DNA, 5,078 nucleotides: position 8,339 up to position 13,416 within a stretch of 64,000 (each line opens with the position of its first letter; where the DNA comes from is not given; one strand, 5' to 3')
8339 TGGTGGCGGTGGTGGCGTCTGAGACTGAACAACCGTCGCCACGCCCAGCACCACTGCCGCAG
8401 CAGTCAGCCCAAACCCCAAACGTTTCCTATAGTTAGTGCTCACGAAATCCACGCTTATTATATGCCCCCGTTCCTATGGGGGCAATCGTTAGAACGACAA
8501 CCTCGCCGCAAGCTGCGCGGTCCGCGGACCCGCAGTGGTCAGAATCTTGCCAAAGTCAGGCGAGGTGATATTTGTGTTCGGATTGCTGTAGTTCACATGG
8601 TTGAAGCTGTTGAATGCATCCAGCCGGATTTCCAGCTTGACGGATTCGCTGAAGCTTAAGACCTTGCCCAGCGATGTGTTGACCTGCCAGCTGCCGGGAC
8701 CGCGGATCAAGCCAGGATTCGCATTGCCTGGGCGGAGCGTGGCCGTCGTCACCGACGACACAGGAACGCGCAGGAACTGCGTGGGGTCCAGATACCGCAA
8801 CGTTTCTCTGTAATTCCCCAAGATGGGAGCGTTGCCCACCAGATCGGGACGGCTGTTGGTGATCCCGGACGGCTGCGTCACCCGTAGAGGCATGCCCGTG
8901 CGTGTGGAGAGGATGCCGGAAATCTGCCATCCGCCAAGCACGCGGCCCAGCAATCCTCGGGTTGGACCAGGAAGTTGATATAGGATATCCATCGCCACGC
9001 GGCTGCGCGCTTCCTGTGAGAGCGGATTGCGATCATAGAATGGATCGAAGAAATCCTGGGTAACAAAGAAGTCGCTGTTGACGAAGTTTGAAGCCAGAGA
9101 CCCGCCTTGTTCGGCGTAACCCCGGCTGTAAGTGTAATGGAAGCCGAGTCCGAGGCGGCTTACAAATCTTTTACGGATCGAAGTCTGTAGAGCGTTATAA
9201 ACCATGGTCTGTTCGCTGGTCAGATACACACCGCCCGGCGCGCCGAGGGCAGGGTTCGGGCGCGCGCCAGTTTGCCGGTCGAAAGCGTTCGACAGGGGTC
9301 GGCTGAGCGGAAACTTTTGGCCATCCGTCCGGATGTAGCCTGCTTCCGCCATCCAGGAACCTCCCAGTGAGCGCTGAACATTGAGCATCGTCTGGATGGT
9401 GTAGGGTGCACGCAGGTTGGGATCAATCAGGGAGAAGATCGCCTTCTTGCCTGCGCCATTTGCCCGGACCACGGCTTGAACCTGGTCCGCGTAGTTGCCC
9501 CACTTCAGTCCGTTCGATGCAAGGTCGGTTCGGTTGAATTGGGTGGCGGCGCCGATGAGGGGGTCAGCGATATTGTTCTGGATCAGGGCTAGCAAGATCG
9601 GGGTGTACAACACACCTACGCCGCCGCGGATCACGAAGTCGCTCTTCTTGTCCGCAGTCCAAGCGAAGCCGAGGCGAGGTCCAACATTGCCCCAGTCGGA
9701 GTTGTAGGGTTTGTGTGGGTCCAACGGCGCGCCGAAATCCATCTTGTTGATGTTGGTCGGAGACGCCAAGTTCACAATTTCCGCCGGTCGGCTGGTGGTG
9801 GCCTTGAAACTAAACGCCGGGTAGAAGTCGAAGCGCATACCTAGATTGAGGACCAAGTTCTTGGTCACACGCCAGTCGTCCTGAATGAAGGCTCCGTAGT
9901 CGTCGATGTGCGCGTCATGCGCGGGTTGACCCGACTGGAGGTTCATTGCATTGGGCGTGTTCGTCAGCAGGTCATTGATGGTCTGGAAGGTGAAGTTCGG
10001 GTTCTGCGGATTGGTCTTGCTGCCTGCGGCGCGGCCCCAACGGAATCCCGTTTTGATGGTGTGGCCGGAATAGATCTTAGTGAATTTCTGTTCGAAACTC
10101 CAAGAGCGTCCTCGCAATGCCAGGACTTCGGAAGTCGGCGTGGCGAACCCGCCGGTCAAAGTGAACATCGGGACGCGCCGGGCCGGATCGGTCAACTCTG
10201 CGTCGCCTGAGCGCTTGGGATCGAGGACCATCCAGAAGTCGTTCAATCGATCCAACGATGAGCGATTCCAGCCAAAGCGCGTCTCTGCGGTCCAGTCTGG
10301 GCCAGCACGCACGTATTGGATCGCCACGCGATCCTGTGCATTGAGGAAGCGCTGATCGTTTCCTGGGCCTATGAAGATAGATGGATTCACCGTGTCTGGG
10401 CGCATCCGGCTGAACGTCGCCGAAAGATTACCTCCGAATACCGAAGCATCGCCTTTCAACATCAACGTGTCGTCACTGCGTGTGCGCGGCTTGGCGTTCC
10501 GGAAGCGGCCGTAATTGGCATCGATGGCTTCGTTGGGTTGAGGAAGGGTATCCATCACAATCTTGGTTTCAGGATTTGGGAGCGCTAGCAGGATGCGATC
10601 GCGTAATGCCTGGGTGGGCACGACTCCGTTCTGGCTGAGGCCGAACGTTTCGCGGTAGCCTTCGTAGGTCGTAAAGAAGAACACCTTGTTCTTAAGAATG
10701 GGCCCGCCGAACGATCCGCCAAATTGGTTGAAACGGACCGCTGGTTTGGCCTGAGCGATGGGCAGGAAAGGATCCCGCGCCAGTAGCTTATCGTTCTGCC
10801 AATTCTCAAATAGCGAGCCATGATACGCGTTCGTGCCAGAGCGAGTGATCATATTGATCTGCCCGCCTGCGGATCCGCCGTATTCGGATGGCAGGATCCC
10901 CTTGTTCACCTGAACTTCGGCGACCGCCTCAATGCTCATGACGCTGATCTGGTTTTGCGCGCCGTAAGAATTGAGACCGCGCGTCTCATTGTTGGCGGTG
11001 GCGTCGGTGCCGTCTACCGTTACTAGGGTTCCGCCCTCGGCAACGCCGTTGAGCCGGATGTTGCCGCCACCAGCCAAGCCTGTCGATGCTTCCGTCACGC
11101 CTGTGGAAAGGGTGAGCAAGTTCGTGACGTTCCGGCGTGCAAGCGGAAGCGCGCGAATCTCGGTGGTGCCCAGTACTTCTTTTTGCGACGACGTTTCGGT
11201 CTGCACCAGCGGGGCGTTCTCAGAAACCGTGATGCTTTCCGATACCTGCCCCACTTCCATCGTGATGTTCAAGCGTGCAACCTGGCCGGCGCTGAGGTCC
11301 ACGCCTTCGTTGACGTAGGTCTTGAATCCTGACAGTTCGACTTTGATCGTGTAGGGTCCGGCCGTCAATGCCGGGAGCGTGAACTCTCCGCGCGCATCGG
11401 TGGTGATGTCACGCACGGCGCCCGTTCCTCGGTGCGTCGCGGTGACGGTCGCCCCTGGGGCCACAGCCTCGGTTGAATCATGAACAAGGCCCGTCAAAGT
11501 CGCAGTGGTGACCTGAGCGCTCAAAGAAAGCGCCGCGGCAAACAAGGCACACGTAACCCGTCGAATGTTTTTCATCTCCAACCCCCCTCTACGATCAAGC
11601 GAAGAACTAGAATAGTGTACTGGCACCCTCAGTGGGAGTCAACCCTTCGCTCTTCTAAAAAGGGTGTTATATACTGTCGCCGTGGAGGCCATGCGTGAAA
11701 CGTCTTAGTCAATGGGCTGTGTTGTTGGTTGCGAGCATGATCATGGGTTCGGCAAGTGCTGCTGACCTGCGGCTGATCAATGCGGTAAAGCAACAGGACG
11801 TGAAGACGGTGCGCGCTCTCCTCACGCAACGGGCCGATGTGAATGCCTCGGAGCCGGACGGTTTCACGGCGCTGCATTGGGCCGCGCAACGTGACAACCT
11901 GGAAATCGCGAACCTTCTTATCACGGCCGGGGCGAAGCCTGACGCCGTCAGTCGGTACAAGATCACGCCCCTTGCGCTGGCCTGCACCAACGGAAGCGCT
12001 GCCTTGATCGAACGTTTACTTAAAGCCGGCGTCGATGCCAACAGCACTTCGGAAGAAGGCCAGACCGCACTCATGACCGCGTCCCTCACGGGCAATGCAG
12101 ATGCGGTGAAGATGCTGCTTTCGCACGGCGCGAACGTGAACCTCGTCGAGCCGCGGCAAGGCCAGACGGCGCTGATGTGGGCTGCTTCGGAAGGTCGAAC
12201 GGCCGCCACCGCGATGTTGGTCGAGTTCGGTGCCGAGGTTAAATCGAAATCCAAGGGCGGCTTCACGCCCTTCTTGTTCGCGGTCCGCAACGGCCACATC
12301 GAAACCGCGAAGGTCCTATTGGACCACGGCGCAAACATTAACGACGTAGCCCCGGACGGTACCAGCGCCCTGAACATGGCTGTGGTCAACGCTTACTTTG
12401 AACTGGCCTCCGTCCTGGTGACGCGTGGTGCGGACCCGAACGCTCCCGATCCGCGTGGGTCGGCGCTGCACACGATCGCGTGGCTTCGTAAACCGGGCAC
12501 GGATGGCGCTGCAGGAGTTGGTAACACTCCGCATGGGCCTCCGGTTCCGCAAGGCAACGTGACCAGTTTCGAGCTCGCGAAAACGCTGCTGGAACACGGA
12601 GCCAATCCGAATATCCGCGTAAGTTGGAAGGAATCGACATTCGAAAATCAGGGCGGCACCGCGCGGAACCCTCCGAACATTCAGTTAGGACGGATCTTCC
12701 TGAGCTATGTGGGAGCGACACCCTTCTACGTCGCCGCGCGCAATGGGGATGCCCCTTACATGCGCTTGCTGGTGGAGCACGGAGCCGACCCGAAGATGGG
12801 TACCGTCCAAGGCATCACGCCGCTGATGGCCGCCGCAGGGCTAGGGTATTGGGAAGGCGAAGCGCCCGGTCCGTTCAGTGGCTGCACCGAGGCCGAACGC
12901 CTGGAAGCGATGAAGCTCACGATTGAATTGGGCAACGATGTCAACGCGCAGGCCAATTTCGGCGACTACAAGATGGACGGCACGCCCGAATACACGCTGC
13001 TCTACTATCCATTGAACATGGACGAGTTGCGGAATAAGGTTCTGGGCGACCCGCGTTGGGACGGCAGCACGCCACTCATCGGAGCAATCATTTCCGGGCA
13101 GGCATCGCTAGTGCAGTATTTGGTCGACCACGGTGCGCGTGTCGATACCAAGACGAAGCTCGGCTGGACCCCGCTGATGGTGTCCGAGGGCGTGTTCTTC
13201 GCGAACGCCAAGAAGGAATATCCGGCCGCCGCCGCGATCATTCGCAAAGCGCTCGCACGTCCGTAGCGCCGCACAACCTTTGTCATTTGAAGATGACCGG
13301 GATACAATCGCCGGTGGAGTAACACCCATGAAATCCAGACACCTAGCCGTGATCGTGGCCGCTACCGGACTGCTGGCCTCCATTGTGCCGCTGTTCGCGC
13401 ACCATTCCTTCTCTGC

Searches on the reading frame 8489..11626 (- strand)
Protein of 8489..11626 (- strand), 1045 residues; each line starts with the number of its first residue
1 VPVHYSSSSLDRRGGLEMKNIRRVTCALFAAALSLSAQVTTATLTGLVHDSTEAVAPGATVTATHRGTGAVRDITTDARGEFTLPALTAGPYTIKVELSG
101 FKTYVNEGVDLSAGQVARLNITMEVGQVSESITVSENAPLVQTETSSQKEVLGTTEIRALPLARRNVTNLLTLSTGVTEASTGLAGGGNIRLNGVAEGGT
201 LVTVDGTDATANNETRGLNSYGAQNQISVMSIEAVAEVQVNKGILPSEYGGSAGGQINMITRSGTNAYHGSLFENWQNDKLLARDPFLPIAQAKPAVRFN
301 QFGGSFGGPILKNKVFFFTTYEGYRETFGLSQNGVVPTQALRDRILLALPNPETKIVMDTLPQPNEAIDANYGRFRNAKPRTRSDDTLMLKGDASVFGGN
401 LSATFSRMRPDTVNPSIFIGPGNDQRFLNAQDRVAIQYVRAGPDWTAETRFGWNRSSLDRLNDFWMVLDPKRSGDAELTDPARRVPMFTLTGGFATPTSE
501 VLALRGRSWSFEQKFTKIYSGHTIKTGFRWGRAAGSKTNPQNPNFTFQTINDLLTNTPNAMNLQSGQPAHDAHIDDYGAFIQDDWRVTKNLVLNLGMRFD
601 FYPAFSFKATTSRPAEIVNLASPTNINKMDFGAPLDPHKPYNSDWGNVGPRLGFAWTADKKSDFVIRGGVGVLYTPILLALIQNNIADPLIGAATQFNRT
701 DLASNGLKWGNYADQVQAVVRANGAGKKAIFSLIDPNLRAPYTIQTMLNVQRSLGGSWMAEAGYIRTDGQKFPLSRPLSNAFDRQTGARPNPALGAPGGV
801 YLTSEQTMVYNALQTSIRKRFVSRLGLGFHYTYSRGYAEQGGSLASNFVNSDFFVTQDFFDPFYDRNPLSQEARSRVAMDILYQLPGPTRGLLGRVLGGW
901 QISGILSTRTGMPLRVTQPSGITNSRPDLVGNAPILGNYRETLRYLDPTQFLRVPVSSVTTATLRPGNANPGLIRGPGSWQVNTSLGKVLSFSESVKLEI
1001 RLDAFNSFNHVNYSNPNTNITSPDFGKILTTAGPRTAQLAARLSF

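Call 9: search_protein_families(library=pfam, proteins=[window:8489-11626:-], max_evalue=0.0001)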
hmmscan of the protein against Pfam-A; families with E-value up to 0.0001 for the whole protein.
window:8489-11626:- (1045 aa): 5 families
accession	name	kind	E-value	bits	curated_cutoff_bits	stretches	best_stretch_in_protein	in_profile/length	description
PF25183.1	OMP_b-brl_4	-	3.3e-133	446.3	30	1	260-1038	1-838/838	Outer membrane beta barrel domain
PF13620.12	CarboxypepD_reg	-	3e-21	76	32.3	1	43-124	1-82/82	Carboxypeptidase regulatory-like domain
PF13715.12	CarbopepD_reg_2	-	3.9e-09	36.8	32.2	1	45-125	2-78/88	CarboxypepD_reg-like domain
PF07715.20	Plug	-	4.1e-07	30.9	23.9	1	144-255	4-106/107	TonB-dependent Receptor Plug Domain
PF00593.30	TonB_dep_Rec_b-barrel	-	1.8e-05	25.2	27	1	396-783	23-311/436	TonB dependent receptor-like, beta-barrel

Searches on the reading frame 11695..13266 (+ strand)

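Call 9: search_protein_families(library=pfam, proteins=[window:11695-13266:+], max_evalue=0.0001)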
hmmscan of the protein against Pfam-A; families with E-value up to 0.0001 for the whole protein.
window:11695-13266:+ (523 aa): 7 families
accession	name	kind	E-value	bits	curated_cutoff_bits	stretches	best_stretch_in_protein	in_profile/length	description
PF12796.13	Ank_2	-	3.5e-63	210.6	27.3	5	93-185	1-89/90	Ankyrin repeats (3 copies)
PF00023.36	Ank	-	3.1e-60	197.1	21.1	3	55-85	1-31/33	Ankyrin repeat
PF13637.12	Ank_4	-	1.4e-49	165.4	22.7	5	160-209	1-50/50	Ankyrin repeats (many copies)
PF13606.12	Ank_3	-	1.6e-47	153.6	22.3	0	189-216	2-29/30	Ankyrin repeat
PF13857.12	Ank_5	-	1.7e-42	143.4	27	3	108-160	1-53/56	Ankyrin repeats (many copies)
PF24521.3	Ank_KRIT1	-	3.4e-10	40.2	80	0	122-212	18-108/149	KRIT1 ankyrin-repeats domain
PF23745.1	ANK_LRRK2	-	4.1e-08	33.6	27.5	0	93-147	35-89/130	LRRK2 ANK repeat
